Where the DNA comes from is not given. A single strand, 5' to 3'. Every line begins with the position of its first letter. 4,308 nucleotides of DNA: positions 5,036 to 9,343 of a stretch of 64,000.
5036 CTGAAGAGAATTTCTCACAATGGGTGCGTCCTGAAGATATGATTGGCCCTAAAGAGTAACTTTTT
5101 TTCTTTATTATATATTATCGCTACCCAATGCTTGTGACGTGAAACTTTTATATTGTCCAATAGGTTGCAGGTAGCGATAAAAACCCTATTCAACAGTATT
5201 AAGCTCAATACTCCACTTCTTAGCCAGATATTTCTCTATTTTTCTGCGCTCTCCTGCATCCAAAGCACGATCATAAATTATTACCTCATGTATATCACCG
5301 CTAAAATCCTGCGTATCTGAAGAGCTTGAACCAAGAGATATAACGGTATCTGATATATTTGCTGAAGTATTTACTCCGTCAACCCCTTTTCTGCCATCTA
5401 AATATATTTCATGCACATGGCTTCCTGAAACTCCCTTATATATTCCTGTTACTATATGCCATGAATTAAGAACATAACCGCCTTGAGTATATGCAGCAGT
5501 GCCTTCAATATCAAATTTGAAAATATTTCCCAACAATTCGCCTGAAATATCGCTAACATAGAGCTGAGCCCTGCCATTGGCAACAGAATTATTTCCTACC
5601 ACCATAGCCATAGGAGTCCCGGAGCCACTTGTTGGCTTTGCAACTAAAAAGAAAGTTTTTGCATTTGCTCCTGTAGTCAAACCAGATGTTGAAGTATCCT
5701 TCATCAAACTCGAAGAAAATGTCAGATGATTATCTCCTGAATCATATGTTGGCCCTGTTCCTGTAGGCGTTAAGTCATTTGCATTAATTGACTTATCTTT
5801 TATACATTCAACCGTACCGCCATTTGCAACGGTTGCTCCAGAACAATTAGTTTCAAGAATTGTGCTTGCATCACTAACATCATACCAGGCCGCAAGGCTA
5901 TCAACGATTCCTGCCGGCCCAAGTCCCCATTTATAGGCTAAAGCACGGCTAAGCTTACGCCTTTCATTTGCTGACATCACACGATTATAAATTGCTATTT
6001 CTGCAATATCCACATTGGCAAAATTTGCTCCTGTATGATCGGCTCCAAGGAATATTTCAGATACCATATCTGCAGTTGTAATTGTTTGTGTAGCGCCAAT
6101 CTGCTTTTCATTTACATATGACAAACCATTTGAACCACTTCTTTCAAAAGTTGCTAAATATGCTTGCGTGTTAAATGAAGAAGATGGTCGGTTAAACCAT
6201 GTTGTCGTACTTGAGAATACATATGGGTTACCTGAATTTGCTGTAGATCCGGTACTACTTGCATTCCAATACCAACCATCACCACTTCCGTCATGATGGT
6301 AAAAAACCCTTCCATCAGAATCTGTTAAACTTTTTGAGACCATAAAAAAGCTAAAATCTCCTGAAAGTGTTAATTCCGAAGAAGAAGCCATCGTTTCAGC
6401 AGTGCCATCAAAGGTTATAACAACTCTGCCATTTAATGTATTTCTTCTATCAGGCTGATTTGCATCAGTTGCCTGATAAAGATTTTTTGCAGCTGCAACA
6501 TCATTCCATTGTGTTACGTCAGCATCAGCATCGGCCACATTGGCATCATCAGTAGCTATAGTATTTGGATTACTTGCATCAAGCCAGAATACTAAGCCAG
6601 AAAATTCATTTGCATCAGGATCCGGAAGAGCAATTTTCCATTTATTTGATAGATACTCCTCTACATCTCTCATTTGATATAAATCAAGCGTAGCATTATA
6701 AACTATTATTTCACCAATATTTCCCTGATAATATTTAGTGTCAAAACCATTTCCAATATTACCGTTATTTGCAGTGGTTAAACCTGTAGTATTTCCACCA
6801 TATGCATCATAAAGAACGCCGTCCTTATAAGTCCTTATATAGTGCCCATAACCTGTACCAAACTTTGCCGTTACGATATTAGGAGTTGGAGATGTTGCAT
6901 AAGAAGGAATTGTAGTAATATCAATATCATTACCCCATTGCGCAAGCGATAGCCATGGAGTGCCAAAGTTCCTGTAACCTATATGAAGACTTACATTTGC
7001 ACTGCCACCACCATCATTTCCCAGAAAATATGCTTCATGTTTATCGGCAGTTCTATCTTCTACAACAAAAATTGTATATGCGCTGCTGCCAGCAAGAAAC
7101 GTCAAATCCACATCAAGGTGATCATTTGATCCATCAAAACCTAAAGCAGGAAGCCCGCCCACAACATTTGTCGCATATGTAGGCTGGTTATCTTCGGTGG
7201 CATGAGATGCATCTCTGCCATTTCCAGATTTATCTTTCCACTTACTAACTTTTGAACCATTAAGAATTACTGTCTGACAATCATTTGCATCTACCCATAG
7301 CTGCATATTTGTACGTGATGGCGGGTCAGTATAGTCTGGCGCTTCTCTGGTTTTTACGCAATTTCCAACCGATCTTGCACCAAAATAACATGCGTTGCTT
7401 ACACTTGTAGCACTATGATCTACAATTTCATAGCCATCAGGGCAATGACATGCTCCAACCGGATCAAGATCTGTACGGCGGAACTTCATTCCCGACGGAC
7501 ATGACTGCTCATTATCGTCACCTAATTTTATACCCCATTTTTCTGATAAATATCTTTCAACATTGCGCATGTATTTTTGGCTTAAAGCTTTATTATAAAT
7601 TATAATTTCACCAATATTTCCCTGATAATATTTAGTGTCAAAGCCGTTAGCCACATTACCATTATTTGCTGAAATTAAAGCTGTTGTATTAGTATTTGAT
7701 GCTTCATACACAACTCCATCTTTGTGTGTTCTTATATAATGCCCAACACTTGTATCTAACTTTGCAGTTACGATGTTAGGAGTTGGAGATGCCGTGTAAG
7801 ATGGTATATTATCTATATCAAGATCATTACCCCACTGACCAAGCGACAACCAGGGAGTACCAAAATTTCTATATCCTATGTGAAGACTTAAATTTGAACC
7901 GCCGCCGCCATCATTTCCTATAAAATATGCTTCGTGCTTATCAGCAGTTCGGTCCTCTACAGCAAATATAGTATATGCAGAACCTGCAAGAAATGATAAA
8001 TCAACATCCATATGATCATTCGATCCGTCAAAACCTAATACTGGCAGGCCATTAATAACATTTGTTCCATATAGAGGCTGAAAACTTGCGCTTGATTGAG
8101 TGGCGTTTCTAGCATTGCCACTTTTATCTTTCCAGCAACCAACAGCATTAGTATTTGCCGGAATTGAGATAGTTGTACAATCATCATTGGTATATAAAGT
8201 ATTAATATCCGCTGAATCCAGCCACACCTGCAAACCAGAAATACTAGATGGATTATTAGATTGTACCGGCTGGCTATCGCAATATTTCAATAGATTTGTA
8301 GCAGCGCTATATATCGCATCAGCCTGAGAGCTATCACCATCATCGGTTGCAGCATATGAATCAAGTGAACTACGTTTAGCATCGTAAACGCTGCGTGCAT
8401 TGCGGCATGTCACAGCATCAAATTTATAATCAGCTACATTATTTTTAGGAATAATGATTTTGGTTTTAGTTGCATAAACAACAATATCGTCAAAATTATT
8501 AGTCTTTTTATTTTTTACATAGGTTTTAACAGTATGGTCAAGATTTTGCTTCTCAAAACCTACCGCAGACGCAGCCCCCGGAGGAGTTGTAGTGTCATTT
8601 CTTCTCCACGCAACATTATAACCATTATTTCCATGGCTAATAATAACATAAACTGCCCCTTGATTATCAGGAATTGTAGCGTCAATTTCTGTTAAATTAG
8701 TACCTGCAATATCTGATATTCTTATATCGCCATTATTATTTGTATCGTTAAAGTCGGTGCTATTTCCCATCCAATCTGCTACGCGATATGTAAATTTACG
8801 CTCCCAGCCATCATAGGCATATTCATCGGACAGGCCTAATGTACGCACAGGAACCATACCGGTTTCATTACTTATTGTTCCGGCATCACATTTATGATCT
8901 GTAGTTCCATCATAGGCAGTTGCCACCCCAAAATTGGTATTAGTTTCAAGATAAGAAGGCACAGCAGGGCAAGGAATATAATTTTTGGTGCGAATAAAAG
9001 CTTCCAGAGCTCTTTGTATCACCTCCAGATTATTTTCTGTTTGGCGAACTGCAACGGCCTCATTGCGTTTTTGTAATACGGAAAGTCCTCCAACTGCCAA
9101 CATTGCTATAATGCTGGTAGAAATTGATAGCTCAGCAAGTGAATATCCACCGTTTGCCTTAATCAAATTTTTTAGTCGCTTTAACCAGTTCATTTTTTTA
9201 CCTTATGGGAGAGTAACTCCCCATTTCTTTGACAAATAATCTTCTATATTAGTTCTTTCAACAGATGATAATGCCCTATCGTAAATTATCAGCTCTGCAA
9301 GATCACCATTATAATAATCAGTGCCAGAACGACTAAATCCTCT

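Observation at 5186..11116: Two tandem giant 'modular pilins': type IV prepilin signals fused to one and four LamG lectin modules, with no pilus machinery nearby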

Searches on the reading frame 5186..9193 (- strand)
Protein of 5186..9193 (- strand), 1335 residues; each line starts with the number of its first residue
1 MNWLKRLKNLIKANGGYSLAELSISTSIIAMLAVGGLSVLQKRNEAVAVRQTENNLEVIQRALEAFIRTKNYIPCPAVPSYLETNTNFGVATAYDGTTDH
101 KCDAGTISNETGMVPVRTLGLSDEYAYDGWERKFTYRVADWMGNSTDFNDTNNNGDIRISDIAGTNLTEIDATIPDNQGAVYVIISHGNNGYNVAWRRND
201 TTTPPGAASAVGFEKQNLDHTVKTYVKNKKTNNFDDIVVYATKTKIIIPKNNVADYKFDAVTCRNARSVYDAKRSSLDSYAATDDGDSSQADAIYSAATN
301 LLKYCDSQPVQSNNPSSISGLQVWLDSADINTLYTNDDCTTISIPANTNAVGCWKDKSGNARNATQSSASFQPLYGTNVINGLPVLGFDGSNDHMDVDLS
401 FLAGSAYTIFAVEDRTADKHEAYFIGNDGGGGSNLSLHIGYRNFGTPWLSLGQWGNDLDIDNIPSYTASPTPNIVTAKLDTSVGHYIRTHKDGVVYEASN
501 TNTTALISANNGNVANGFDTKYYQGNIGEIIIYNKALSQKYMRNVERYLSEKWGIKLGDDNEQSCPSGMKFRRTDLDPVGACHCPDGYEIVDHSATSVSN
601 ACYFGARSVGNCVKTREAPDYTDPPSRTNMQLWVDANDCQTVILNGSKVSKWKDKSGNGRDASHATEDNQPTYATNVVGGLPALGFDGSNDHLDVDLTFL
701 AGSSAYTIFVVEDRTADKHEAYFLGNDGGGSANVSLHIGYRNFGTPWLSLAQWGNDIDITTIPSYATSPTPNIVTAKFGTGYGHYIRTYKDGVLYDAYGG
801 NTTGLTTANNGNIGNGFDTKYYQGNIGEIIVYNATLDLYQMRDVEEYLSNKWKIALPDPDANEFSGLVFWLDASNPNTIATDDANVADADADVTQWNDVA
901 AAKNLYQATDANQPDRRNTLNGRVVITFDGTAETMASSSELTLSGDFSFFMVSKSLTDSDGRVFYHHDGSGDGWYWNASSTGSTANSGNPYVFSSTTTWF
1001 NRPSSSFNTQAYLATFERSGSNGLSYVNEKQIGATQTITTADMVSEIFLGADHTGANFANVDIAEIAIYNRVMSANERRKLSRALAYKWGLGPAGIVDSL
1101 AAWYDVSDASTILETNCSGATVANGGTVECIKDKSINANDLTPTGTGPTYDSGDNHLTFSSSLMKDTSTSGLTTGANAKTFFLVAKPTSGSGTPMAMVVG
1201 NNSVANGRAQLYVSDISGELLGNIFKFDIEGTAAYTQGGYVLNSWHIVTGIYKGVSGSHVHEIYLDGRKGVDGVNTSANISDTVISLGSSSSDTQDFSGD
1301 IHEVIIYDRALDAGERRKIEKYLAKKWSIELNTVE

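Call 3: search_protein_families(library=pfam, proteins=[window:5186-9193:-], max_evalue=1)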
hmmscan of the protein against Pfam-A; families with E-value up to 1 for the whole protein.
window:5186-9193:- (1335 aa): 2 families
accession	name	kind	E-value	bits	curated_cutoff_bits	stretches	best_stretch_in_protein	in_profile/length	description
PF13385.13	Laminin_G_3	-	1.4e-13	51.7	27.6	4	1177-1315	17-149/151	Concanavalin A-like lectin/glucanases superfamily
PF02973.23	Sialidase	-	0.05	13.5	26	1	498-543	130-182/189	Sialidase, N-terminal domain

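Call 4: search_protein_families(library=ncbifam, proteins=[window:5186-9193:-], max_evalue=1)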
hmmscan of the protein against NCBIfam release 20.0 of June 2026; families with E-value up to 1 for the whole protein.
window:5186-9193:- (1335 aa): 1 family
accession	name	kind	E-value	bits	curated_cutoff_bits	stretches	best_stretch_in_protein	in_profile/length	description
NF041013.1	T4P_ComGE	equivalog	0.055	13.6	49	1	13-65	2-55/83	competence type IV pilus minor pilin ComGE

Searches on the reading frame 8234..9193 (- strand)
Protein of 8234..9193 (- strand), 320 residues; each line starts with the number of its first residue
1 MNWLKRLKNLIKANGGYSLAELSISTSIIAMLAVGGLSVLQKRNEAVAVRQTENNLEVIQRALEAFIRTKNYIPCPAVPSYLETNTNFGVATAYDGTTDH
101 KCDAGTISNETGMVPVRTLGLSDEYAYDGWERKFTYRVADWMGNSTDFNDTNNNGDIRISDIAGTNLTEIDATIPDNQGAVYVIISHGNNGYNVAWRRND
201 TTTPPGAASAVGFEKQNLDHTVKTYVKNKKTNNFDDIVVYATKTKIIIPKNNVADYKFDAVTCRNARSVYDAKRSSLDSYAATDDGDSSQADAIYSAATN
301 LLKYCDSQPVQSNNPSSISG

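Call 22: find_homologous_proteins(query=window:8234-9193:-, max_evalue=0.001)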
Query seq(320 aa) (320 aa): 3 proteins with E <= 0.001 among 2090 candidates.
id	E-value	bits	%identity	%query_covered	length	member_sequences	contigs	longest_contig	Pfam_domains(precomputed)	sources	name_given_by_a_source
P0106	1.4e-61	227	44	92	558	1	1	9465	-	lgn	-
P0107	2.8e-53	199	41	96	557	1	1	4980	-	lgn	-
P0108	4.3e-10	57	26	61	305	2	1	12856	-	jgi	jgi:type II secretory pathway pseudopilin PulG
